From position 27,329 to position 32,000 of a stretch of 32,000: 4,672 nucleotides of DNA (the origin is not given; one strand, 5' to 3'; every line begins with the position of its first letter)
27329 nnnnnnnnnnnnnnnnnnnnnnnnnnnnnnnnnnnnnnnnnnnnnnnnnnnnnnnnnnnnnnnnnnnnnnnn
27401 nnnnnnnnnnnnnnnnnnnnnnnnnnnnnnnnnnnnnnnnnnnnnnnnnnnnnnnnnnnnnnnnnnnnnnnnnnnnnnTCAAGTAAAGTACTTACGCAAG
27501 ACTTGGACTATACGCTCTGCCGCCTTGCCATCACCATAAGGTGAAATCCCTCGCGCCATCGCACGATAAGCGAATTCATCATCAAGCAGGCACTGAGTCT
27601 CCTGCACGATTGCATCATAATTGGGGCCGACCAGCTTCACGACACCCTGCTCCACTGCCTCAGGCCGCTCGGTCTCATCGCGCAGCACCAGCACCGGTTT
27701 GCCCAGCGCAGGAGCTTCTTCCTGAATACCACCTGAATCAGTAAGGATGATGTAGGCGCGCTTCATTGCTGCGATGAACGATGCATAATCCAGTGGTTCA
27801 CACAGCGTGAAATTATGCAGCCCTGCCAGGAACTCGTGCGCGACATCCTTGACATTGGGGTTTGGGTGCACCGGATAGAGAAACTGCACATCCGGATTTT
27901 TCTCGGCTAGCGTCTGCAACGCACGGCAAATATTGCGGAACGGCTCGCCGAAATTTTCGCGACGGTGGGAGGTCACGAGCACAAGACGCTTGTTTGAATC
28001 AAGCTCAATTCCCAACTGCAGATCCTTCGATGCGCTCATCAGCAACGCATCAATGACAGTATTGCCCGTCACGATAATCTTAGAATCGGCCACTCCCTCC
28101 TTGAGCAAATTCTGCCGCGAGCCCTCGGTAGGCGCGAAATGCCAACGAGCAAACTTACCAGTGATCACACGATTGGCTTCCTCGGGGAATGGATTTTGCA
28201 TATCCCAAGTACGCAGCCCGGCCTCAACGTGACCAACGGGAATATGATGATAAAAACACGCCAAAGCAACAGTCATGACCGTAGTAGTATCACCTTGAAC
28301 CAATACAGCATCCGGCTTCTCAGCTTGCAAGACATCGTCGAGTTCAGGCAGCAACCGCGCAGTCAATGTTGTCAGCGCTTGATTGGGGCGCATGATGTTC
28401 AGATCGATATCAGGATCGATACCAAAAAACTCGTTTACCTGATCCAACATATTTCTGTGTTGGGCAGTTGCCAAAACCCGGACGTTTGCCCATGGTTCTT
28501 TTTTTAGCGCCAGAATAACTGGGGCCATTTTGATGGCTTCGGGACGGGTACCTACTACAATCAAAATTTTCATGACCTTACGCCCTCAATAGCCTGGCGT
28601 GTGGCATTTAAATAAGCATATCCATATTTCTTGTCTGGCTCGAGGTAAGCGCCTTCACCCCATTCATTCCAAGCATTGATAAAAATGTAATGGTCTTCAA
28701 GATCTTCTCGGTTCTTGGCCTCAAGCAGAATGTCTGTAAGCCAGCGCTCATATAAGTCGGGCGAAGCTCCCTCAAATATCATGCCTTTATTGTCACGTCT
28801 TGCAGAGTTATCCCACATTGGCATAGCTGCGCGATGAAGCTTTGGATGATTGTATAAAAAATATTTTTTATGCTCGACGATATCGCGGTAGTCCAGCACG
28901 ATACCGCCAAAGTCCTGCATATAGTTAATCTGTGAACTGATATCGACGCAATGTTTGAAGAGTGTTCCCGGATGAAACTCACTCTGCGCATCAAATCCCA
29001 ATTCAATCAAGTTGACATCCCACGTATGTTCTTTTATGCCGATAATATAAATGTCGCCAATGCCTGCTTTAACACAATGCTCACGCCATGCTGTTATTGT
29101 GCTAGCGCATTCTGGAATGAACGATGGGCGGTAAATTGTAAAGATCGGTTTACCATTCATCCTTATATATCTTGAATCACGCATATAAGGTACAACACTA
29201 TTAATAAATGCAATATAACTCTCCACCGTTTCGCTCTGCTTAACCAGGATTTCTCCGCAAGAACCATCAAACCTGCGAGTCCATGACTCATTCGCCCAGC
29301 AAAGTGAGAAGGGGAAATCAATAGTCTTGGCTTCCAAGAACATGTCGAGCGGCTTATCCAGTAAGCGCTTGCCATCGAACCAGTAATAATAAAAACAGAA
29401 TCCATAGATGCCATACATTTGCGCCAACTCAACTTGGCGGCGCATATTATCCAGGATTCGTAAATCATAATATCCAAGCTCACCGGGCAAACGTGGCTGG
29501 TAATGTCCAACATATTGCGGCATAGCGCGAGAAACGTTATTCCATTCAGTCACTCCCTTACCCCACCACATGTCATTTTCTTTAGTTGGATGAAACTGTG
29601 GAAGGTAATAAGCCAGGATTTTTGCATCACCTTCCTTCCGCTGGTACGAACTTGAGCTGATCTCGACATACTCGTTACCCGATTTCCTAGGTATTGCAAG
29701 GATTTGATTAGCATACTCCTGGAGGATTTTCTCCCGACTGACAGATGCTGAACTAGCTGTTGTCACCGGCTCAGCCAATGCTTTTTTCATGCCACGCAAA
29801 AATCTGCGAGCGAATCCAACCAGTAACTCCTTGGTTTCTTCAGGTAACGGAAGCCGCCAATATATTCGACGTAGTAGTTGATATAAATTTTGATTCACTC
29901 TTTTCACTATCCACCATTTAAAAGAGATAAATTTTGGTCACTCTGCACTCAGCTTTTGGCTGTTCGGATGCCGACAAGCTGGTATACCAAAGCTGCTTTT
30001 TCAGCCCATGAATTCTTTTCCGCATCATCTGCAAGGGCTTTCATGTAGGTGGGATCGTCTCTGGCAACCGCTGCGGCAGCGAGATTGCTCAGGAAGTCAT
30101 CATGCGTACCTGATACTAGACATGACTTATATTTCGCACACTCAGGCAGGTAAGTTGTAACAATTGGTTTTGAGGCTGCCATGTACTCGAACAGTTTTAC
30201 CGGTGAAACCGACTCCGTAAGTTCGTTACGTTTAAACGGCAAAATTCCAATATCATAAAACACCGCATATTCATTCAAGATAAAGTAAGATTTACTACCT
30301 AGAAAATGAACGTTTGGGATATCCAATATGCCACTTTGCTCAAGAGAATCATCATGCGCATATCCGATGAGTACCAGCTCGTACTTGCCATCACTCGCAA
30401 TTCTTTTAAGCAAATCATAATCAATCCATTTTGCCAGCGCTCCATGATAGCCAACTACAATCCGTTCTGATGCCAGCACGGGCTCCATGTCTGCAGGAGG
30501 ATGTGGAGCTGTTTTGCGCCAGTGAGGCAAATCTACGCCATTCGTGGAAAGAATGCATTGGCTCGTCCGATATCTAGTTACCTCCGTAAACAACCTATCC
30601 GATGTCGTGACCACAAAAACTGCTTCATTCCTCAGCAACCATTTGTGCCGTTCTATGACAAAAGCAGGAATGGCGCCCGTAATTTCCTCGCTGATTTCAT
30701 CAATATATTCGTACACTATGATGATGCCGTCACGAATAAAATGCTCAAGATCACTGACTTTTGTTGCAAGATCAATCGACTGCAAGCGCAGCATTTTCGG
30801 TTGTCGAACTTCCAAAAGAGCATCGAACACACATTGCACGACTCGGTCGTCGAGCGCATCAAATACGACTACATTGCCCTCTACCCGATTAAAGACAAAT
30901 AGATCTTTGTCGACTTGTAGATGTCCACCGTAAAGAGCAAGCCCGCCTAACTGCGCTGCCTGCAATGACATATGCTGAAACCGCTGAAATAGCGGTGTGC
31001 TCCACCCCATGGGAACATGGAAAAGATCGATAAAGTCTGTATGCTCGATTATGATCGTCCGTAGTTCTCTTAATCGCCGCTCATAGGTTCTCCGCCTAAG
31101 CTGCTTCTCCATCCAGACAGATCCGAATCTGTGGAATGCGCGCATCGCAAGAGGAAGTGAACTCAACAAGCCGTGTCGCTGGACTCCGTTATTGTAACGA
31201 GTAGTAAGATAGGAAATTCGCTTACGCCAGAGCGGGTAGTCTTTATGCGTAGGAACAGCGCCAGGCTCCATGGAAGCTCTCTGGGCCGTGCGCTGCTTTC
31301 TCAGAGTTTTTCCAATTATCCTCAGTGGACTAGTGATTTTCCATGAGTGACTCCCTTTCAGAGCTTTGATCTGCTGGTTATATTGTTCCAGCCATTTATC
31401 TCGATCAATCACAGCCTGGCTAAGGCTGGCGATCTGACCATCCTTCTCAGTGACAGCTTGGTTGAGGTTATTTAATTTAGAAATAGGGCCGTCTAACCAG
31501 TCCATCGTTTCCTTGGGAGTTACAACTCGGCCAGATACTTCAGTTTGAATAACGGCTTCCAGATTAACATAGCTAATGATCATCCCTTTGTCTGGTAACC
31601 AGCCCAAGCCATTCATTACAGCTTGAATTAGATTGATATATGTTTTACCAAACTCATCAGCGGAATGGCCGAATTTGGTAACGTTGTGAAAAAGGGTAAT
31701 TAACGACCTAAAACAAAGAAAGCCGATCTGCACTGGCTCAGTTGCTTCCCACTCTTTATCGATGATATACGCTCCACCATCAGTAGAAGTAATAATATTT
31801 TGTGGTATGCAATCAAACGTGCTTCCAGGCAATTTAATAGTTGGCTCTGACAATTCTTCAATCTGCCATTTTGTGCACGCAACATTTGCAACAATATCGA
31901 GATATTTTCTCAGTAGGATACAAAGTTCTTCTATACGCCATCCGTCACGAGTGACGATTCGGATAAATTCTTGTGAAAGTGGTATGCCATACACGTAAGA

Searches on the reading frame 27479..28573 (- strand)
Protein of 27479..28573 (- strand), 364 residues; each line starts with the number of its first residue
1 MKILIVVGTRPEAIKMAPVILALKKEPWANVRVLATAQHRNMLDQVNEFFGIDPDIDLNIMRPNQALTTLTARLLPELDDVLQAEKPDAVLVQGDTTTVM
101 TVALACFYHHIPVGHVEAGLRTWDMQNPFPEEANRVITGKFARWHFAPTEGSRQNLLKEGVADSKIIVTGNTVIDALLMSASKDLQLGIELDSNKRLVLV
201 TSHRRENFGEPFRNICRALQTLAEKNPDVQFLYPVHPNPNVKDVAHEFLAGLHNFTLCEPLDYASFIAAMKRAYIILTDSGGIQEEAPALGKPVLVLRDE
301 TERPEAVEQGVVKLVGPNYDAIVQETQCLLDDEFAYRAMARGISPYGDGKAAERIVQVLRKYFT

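Call 82: search_protein_families(library=pfam, proteins=[window:27479-28573:-], max_evalue=0.00001)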
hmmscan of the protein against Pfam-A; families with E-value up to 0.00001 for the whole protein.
window:27479-28573:- (364 aa): 1 family
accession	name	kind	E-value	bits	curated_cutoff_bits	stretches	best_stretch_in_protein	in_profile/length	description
PF02350.25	Epimerase_2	-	1.1e-126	422.8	30.6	1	22-360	2-347/347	UDP-N-acetylglucosamine 2-epimerase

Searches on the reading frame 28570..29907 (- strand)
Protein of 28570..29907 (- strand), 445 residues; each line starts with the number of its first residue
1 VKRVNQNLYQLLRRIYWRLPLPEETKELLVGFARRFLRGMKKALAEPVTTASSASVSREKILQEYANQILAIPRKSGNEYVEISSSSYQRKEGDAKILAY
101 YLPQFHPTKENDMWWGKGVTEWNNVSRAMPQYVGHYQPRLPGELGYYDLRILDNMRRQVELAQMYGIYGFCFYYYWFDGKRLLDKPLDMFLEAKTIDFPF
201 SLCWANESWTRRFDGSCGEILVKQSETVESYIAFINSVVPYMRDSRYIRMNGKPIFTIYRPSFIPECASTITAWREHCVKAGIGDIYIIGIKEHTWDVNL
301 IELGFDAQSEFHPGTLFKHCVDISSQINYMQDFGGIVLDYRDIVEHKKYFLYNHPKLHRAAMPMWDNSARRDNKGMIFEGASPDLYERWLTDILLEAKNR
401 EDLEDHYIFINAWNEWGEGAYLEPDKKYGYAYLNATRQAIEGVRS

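Call 82: search_protein_families(library=pfam, proteins=[window:28570-29907:-], max_evalue=0.00001)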
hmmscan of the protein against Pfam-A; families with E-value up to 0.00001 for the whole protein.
window:28570-29907:- (445 aa): 1 family
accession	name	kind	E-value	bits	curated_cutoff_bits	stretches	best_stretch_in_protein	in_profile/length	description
PF14307.12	Glyco_tran_WbsX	-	1.5e-130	436.2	25.1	1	97-436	1-350/350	Glycosyltransferase WbsX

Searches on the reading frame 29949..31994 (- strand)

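Call 82: search_protein_families(library=pfam, proteins=[window:29949-31994:-], max_evalue=0.00001)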
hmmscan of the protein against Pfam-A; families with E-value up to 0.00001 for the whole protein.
window:29949-31994:- (681 aa): 1 family
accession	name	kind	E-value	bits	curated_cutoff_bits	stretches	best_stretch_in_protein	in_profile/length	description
PF13692.12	Glyco_trans_1_4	-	8.9e-07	29.7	27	1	530-621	25-113/142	Glycosyl transferases group 1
